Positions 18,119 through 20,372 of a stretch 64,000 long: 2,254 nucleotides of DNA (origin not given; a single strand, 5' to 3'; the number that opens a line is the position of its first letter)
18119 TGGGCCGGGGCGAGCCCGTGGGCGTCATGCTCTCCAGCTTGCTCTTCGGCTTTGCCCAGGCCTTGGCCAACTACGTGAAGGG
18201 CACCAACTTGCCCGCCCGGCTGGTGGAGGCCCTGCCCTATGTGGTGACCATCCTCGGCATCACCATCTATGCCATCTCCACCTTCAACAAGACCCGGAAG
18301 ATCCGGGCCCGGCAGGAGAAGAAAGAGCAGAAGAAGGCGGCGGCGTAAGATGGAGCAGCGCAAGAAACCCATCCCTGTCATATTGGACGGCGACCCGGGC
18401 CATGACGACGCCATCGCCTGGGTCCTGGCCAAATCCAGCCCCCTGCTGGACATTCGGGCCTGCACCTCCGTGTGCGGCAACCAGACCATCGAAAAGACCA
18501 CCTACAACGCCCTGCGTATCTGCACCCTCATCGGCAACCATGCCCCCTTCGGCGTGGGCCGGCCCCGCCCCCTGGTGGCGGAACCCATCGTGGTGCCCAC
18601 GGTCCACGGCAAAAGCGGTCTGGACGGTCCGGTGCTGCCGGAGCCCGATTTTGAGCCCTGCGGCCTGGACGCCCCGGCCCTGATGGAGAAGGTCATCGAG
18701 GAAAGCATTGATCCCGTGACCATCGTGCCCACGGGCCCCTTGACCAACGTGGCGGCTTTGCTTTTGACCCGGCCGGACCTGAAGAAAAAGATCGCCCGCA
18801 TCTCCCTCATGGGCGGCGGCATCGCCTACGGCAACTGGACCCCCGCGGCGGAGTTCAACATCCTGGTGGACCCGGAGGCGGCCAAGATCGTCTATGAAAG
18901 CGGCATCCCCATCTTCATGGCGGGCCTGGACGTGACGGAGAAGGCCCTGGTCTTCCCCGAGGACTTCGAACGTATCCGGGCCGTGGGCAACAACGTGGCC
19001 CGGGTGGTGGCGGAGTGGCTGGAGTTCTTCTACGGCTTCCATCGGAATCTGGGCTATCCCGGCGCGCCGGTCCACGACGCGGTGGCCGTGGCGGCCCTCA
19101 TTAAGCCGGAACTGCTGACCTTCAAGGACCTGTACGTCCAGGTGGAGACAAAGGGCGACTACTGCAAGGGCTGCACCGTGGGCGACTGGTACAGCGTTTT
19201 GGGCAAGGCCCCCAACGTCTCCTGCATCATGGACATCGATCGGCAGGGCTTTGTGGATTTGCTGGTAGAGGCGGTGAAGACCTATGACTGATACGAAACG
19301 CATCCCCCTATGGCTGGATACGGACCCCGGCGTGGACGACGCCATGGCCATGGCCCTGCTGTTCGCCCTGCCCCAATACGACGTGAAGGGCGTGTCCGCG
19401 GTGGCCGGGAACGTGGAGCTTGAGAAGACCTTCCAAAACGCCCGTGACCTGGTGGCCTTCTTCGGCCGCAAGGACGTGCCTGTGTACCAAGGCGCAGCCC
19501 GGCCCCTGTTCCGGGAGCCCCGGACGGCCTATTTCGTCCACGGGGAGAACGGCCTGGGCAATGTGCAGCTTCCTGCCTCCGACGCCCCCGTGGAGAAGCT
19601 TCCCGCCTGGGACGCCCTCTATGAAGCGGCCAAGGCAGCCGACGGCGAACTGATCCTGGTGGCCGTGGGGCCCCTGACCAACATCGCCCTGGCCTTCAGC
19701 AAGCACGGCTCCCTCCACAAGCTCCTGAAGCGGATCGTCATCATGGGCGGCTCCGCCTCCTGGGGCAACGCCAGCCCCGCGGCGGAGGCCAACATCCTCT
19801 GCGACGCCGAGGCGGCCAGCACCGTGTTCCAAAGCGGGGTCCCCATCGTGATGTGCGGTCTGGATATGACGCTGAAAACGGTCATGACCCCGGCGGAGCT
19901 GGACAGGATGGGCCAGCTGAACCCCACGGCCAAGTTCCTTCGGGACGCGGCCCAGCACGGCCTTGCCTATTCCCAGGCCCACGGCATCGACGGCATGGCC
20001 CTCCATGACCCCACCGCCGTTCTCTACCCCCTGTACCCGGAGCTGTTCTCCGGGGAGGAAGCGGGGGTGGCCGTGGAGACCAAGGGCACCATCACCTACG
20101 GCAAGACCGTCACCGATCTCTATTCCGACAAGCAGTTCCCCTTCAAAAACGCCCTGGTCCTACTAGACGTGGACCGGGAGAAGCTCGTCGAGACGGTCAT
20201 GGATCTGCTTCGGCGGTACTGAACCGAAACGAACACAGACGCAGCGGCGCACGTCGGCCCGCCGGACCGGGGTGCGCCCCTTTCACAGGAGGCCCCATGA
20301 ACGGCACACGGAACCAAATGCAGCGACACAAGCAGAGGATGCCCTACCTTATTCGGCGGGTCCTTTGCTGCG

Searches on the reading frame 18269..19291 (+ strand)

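Call 54: search_protein_families(library=pfam, proteins=[window:18269-19291:+], max_evalue=0.00001)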
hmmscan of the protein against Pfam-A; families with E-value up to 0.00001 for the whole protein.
window:18269-19291:+ (340 aa): 1 family
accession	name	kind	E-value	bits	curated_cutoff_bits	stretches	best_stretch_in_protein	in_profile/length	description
PF01156.24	IU_nuc_hydro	-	2.3e-88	297.1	34.2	1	37-329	1-296/297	Inosine-uridine preferring nucleoside hydrolase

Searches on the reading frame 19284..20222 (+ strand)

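Call 54: search_protein_families(library=pfam, proteins=[window:19284-20222:+], max_evalue=0.00001)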
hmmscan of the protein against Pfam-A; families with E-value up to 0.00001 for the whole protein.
window:19284-20222:+ (312 aa): 1 family
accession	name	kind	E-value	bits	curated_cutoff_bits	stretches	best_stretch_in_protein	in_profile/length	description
PF01156.24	IU_nuc_hydro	-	7.6e-91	305.3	34.2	1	9-302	1-296/297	Inosine-uridine preferring nucleoside hydrolase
